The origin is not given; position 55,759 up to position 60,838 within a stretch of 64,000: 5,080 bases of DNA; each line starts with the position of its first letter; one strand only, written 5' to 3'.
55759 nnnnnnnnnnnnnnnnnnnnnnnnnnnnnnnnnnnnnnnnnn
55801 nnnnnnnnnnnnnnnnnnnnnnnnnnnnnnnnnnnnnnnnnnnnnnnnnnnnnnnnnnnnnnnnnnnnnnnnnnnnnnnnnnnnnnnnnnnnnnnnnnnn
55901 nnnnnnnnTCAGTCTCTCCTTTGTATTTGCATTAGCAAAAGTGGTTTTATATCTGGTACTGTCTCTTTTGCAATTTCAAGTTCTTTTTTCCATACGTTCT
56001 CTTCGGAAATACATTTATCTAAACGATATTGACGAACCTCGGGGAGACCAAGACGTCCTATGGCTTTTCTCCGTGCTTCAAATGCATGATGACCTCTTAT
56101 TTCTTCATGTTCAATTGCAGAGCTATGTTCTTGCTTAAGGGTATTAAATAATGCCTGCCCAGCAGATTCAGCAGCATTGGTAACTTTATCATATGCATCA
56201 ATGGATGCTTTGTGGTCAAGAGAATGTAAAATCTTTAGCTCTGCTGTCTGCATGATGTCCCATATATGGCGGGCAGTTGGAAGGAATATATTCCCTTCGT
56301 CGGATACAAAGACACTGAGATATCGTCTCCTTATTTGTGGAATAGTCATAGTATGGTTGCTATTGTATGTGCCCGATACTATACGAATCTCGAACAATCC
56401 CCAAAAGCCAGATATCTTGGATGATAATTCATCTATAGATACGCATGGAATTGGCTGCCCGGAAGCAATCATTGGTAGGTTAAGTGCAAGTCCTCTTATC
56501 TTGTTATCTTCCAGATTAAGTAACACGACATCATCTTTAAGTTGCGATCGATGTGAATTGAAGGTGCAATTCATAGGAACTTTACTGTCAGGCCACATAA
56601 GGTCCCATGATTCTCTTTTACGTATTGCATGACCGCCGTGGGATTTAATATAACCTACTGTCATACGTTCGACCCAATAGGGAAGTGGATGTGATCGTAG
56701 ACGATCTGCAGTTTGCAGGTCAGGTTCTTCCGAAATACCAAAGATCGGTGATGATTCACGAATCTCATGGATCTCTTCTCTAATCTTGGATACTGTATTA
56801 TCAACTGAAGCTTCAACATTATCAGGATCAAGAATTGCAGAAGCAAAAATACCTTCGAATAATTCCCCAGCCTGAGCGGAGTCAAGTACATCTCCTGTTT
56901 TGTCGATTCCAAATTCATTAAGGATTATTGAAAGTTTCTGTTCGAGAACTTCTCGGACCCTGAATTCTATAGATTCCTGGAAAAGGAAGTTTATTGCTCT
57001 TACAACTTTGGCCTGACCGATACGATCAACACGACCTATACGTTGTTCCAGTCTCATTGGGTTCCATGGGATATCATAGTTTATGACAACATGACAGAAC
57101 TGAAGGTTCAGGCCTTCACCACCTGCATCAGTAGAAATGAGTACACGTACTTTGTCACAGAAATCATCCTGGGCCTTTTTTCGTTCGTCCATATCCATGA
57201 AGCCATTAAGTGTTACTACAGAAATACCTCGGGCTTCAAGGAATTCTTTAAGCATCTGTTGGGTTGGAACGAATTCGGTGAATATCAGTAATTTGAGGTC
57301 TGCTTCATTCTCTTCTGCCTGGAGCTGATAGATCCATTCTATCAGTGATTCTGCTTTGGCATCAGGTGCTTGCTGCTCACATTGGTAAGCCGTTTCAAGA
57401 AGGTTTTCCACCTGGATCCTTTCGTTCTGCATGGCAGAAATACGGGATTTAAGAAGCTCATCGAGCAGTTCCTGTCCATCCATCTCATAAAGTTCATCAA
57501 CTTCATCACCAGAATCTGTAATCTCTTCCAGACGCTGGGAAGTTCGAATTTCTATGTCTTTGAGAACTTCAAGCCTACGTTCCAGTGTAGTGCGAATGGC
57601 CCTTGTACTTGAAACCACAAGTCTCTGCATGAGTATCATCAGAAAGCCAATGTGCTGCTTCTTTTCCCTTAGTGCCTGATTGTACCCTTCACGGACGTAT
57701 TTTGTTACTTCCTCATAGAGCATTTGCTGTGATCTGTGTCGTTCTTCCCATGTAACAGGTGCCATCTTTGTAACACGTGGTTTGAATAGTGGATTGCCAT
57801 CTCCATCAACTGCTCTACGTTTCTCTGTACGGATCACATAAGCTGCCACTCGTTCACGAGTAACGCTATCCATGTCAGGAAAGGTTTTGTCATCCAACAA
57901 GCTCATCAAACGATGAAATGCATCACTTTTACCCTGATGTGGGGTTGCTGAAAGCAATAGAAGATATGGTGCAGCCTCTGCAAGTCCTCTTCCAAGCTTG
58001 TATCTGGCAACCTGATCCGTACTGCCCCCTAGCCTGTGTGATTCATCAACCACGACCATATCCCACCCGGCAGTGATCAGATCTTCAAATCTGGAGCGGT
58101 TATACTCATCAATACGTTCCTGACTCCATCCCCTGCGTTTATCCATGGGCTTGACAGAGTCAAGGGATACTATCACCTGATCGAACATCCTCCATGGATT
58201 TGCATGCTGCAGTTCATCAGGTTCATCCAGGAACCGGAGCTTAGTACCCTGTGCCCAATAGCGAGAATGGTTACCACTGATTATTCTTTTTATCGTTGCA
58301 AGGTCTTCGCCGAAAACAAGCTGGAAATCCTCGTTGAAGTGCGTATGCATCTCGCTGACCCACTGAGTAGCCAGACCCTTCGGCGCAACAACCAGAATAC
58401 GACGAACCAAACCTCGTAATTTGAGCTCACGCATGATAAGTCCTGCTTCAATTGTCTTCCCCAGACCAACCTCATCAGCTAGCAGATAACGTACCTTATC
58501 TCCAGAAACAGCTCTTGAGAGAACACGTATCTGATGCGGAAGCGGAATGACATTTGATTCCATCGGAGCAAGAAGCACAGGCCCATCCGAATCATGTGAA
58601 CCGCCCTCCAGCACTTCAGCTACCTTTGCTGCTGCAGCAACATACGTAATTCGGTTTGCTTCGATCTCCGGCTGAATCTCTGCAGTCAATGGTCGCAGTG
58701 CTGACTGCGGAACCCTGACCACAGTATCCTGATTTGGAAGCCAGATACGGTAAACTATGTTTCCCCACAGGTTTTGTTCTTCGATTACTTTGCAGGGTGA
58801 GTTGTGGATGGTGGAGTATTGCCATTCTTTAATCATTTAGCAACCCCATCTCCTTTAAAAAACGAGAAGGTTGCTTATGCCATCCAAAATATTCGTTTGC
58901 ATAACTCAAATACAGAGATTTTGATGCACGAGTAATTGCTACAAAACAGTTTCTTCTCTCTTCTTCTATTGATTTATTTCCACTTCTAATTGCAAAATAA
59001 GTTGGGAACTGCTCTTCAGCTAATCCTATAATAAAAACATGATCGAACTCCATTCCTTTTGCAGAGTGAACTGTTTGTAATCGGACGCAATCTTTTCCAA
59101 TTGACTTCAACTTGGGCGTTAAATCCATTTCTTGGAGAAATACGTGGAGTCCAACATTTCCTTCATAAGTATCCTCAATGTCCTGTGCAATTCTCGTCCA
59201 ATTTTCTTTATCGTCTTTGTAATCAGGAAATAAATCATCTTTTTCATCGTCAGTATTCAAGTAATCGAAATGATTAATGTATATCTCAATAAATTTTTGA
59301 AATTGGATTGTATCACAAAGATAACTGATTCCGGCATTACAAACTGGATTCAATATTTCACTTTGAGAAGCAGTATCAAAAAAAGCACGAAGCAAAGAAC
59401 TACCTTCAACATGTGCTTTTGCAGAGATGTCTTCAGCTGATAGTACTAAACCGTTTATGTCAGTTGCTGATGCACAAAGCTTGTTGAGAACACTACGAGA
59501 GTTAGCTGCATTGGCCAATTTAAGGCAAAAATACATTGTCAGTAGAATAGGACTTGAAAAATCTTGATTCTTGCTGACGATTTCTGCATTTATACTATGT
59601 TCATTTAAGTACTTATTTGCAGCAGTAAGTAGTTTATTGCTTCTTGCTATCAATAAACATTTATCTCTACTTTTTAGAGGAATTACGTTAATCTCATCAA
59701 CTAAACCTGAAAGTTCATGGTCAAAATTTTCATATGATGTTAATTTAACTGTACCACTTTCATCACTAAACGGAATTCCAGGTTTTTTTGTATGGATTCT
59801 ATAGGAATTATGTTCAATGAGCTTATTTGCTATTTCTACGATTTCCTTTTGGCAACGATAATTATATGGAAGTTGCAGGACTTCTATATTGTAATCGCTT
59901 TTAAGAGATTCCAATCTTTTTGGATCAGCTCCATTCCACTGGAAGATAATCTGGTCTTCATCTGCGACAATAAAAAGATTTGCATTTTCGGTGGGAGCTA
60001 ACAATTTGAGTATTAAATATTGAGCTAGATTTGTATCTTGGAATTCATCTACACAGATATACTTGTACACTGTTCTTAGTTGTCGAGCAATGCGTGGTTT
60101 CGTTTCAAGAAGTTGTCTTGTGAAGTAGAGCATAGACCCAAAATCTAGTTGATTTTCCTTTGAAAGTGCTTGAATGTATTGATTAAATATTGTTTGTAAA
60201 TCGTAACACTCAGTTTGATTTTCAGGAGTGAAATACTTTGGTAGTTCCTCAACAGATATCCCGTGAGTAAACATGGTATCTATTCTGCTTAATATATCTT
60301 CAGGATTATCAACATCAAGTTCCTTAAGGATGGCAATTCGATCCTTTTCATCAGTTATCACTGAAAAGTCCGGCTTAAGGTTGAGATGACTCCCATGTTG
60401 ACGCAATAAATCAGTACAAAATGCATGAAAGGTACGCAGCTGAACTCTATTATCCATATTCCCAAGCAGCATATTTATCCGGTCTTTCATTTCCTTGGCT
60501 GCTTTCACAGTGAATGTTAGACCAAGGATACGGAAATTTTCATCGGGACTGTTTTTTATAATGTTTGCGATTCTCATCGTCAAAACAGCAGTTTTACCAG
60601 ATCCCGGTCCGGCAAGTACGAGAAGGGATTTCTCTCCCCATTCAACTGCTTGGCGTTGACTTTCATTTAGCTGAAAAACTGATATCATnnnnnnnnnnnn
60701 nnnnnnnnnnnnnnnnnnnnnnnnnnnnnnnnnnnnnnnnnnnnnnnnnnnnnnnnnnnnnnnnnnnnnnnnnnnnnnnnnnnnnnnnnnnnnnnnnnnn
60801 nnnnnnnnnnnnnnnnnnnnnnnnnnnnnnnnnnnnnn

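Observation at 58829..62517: Gabija-like pair (OLD-family ATPase-TOPRIM plus UvrD-like helicase) nested inside a BREX-like operon, with overlapping start and stop codons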

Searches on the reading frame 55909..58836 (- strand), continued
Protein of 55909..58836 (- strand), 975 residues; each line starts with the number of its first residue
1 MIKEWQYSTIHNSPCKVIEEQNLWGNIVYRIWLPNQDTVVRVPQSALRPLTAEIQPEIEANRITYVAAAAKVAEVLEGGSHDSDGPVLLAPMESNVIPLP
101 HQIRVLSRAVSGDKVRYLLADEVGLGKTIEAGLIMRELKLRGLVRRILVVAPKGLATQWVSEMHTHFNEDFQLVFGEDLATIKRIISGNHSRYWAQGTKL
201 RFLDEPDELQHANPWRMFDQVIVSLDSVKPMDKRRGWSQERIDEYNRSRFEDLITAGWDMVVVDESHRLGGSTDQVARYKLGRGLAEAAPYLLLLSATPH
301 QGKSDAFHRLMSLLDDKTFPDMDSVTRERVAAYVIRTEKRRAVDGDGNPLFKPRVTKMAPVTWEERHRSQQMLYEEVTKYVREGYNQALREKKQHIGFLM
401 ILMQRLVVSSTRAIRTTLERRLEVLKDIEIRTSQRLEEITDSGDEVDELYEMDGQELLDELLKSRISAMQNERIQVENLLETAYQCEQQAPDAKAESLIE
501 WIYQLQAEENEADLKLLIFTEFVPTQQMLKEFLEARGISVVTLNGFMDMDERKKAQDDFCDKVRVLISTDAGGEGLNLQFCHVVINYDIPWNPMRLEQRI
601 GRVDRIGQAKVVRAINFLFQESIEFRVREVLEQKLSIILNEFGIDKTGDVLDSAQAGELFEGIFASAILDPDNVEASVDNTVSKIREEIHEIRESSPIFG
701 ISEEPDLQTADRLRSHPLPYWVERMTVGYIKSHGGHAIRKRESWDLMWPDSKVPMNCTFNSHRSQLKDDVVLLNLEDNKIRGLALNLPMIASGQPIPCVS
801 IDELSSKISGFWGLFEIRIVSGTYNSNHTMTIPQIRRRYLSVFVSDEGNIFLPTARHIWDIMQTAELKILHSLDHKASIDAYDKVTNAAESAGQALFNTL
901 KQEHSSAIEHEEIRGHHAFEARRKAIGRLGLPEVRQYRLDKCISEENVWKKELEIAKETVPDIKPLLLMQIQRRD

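Call 57: search_protein_families(library=ncbifam, proteins=[window:55909-58836:-], max_evalue=0.00001)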
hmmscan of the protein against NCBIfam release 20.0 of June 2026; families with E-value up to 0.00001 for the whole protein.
window:55909-58836:- (975 aa): 20 families
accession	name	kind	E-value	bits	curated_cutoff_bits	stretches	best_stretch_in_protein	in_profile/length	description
NF038317.1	DISARM_DrmD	equivalog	1.2e-109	368.1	610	1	83-658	93-664/1021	DISARM system SNF2-like helicase DrmD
NF041062.1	DpdE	equivalog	7.5e-63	212.9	500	3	374-624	446-662/1048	protein DpdE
NF003426.0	PRK04914.1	equivalog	1.3e-59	202.4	576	1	97-637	153-622/959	RNA polymerase-associated protein RapA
NF038318.1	DISARM_DrmD_b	equivalog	9.8e-57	192.7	950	3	556-654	480-580/868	DISARM system SNF2-like helicase DrmD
NF042964.1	phospholipD_antiphage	equivalog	8.4e-44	150.1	1100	2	383-643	582-827/895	phospholipase D-like domain-containing anti-phage protein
NF058637.1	helic_SCO1167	equivalog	2.3e-20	72.3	1200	1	513-635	779-903/932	SCO1167/SCO6262 family helicase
NF053675.1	pilus_reg_Snf2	equivalog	5.7e-19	67.7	1100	1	493-638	861-1004/1029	pilus expression-regulating Snf2 family helicase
NF010337.0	PRK13766.1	equivalog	3.4e-12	45.3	610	1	475-612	332-474/781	Hef nuclease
NF008744.0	PRK11776.1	equivalog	7.4e-12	44.6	524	1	470-618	202-346/460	ATP-dependent RNA helicase DbpA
NF041790.1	anti-phage_ZorD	equivalog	1.2e-11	43.4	1500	1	499-612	907-1030/1035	type I Zorya anti-phage system protein ZorD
NF008394.0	PRK11192.1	equivalog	5.7e-11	41.9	507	1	493-609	233-344/441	ATP-dependent RNA helicase SrmB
NF008642.0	PRK11634.1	equivalog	3.3e-10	39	989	1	506-642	241-371/628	DEAD/DEAH family ATP-dependent RNA helicase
NF053631.1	RNA_helic_CshA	equivalog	3e-09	36.3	646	1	524-625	248-348/434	degradosome RNA helicase CshA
NF002340.1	PRK01297.1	equivalog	3.4e-09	36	564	1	484-618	222-353/372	ATP-dependent RNA helicase RhlB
NF053710.1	RNA_heli_RhlE2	exception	4.8e-09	35.1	925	1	515-609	251-346/635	RNA helicase RhlE2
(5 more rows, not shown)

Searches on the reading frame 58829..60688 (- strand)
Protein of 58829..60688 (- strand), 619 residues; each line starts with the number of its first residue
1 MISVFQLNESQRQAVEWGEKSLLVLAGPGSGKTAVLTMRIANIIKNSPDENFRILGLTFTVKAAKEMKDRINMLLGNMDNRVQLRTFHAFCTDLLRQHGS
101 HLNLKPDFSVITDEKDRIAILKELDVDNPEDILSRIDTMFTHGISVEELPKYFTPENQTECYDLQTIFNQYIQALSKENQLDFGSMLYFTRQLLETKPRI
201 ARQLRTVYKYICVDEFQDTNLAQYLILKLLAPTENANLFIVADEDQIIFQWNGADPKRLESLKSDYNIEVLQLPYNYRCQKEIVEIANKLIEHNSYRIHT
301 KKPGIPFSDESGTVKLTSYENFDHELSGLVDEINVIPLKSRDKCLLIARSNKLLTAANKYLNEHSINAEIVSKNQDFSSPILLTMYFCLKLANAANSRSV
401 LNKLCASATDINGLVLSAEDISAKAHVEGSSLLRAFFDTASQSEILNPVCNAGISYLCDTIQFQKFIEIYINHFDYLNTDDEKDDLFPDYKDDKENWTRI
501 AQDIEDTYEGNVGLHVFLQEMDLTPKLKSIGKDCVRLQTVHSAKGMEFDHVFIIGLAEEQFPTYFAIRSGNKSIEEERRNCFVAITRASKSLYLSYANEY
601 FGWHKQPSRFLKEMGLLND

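Call 5: search_protein_families(library=padloc, proteins=[window:58829-60688:-], max_evalue=0.001)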
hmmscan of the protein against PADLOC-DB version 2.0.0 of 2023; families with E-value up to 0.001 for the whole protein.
window:58829-60688:- (619 aa): 54 families (the best 25 are shown)
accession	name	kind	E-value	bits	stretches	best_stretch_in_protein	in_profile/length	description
PDLC00114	GajB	-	6.4e-274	908.4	1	3-618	4-633/635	UrvD helicase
PDLC00132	GajB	-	2.5e-101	338.2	1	6-614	3-623/625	UrvD helicase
PDLC03802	RTasHel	-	1.1e-79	267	2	6-302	5-278/675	DRT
PDLC00117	GajB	-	4.5e-76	254.6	1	6-614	15-596/604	UrvD helicase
PDLC00103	GajB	-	2.4e-67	226.2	1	5-599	15-579/612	UrvD helicase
PDLC00127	GajB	-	2.8e-63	212.3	1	6-598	8-568/594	UrvD helicase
PDLC00107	GajB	-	8.5e-56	187.7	2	8-366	17-371/587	UrvD helicase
PDLC00130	GajB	-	1.4e-55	186.7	2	6-293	3-292/589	UrvD helicase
PDLC00123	GajB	-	2.8e-45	152.9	2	5-441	3-406/540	UrvD helicase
PDLC00104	GajB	-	6.2e-45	152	2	7-296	4-254/574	UrvD helicase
PDLC00119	GajB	-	7.8e-43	145.2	2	19-294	15-303/565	UrvD helicase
PDLC00121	GajB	-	8.8e-43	144.7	2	8-368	7-360/565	UrvD helicase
PDLC00134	GajB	-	5.8e-42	142.3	1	4-377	14-386/431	UrvD helicase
PDLC00122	GajB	-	8.9e-40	135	3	164-374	121-318/502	UrvD helicase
PDLC00144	GajB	-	1.9e-37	127.1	3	176-334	129-285/559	UrvD helicase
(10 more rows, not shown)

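Call 6: search_protein_families(library=pfam, proteins=[window:58829-60688:-], max_evalue=0.001)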
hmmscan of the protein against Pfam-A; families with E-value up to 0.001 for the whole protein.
window:58829-60688:- (619 aa): 8 families
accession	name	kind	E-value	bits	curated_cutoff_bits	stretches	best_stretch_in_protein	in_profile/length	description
PF00580.27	UvrD-helicase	-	8e-66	222.9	23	1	7-266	1-270/271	UvrD/REP helicase N-terminal domain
PF13361.12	UvrD_C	-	9e-35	121.1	25.6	2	499-598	246-349/350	UvrD-like helicase C-terminal domain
PF13245.12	AAA_19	-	2.6e-20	73.4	25.1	1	11-249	1-131/134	AAA domain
PF13538.12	UvrD_C_2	-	8.9e-08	32.3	27.4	1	537-594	4-51/52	UvrD-like helicase C-terminal domain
PF01443.25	Viral_helicase1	-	3.9e-07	30.6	21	0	533-593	178-225/228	Viral superfamily 1 RNA helicase core domain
PF13604.12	AAA_30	-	3.7e-06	27.2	27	1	6-114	1-96/191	AAA domain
PF00270.35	DEAD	-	0.00035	20.8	26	1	10-114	3-103/167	DEAD/DEAH box helicase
PF13087.12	AAA_12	-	0.00073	19.6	27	0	532-593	136-189/195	AAA domain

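Call 7: find_encoding_contigs(protein=window:58829-60688:-, flank=10000, max_places=10)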
Protein window:58829-60688:- (619 aa): 1 contig read that carries it; 1 place shown.
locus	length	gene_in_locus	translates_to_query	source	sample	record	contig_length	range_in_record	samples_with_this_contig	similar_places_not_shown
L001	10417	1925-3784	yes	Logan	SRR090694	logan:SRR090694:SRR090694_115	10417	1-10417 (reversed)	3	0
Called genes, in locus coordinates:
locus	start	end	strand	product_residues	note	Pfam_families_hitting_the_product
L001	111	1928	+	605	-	PF02463:SMC_N, PF11398:DUF2813, PF13175:AAA_15, PF13476:AAA_23, PF13304:AAA_21, PF20469:OLD-like_TOPRIM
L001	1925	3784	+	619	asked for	PF00580:UvrD-helicase, PF13245:AAA_19, PF13604:AAA_30 (faint), PF01443:Viral_helicase1 (faint), PF13361:UvrD_C, PF13538:UvrD_C_2 (weak)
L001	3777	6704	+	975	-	PF00176:SNF2-rel_dom, PF00270:DEAD (faint), PF04851:ResIII, PF00271:Helicase_C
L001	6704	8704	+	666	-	PF08665:PglZ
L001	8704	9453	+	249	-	-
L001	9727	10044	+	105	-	-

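Call 29: search_solved_structures(query=window:58829-60688:-, show_alignments=0, max_evalue=1e-10)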
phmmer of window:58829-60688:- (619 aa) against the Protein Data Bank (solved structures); distinct sequences matched with E-value up to 1e-10: 21.
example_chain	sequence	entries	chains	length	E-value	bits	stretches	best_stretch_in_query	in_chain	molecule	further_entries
1pjr_A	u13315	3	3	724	2.8e-63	217.4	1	6-297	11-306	PCRA | ATP-DEPENDENT HELICASE PCRA | HELICASE PCRA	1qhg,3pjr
3lfu_A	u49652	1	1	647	6.6e-62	212.9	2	6-301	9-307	DNA helicase II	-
2is1_A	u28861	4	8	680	8.1e-62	212.6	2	6-301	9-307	DNA helicase II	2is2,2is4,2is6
1uaa_A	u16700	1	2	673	1.2e-57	198.8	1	6-400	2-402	PROTEIN (ATP-DEPENDENT DNA HELICASE REP.)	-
4c2u_A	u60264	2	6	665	1.8e-54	188.3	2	6-303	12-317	DNA HELICASE II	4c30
4c2t_A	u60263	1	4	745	2.9e-54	187.7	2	6-303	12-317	DNA HELICASE II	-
9dci_A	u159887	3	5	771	8.1e-51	176.3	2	7-298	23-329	ATP-dependent DNA helicase UvrD1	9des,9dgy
2pjr_A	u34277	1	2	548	4.1e-50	174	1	6-297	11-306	PROTEIN (HELICASE PCRA)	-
1qhh_B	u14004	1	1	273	1.6e-23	86.1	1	166-297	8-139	PROTEIN (PCRA (SUBUNIT))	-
6ppu_B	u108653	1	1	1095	1.6e-23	86.1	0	10-113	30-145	UvrD/REP helicase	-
6ppr_B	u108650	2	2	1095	1.6e-23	86.1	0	10-113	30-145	UvrD/REP helicase | DNA 3'-5' helicase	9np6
6ppj_B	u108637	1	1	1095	1.1e-22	83.3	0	10-113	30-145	UvrD/REP helicase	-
1qhh_A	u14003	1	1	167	8.8e-22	80.4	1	6-124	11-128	PROTEIN (PCRA (SUBUNIT))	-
7sjr_B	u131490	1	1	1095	1.4e-21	79.7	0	10-113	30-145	DNA helicase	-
3u44_A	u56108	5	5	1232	5.7e-18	67.8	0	199-260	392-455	ATP-dependent helicase/nuclease subunit A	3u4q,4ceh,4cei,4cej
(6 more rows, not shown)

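Call 57: search_protein_families(library=ncbifam, proteins=[window:58829-60688:-], max_evalue=0.00001)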
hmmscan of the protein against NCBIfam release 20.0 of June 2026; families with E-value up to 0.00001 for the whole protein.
window:58829-60688:- (619 aa): 15 families
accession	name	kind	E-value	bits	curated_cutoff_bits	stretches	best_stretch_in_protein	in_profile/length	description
TIGR01073.1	pcrA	equivalog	1.5e-93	314.5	911.2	2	6-300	4-302/725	DNA helicase PcrA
TIGR01074.1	rep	equivalog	8.5e-85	285.3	951.45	1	6-614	1-633/668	DNA helicase Rep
NF008743.0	PRK11773.1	equivalog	2.6e-82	277.3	965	2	6-301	9-307/720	DNA helicase II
TIGR01075.1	uvrD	equivalog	3.8e-80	270.1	1144.45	2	6-300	4-301/715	DNA helicase II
NF008172.0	PRK10919.1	equivalog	2.7e-64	217.6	1168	2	6-440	2-440/673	DNA helicase Rep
NF008276.0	PRK11054.1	equivalog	5e-46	157.5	543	2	6-101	196-289/684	DNA helicase IV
TIGR02785.1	addA_Gpos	equivalog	2.8e-39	134.8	707.65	2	8-122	3-132/1234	helicase-exonuclease AddAB subunit AddA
TIGR00609.1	recB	equivalog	9.4e-29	100.2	696.05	1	164-296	326-460/1175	exodeoxyribonuclease V subunit beta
NF010485.0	PRK13909.1-2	equivalog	7.3e-28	97.3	650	2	160-346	277-477/909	RecB-like helicase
NF010487.0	PRK13909.1-4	equivalog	6.9e-27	94.1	759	2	133-375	248-509/924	RecB-like helicase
TIGR02784.1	addA_alphas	equivalog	9.1e-24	83.9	860.75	2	167-289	347-491/1138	double-strand break repair helicase AddA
NF010486.0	PRK13909.1-3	equivalog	1.1e-11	43.5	1109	0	23-79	9-64/921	RecB-like helicase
NF041464.1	HelD_BACSU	equivalog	3.6e-11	41.7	419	1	164-382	507-714/779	RNA polymerase recycling motor HelD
NF008128.0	PRK10876.1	equivalog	3.3e-09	35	1697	1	177-297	345-467/1181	exodeoxyribonuclease V subunit beta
NF041254.1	motor_HelR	exception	3e-06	25.8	750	0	203-292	514-600/706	RNA polymerase recycling motor ATPase HelR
